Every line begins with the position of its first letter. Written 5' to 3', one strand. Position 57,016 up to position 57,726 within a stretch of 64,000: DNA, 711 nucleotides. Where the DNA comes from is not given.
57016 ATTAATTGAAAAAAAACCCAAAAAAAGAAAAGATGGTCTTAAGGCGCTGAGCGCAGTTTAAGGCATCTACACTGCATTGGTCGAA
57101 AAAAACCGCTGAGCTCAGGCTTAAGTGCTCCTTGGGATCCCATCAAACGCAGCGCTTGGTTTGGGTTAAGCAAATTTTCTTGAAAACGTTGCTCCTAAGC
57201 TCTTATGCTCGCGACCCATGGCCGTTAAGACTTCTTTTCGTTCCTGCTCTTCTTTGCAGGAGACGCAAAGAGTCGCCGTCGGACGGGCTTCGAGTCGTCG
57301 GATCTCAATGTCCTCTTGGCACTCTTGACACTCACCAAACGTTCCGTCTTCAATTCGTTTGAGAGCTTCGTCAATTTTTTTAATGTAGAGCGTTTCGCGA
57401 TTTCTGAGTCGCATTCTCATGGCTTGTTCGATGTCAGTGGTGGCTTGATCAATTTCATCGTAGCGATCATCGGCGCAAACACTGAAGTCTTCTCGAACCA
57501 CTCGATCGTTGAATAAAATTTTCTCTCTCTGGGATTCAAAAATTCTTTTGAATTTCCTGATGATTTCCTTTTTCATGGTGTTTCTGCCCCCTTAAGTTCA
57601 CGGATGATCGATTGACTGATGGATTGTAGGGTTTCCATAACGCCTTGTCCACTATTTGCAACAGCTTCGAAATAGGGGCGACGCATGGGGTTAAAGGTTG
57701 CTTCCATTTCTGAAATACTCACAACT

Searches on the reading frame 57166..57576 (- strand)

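Call 6: search_protein_families(library=pfam, proteins=[window:57166-57576:-])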
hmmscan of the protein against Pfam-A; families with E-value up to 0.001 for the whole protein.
window:57166-57576:- (136 aa): 2 families
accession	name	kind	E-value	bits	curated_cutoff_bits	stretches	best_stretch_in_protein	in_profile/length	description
PF01258.23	zf-dskA_traR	-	8.6e-11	42.1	24.9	1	78-113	1-36/36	Prokaryotic dksA/traR C4-type zinc finger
PF21157.2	DksA_N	-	6.6e-08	33.1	27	1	8-75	4-71/71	DnaK suppressor protein DksA, N-terminal domain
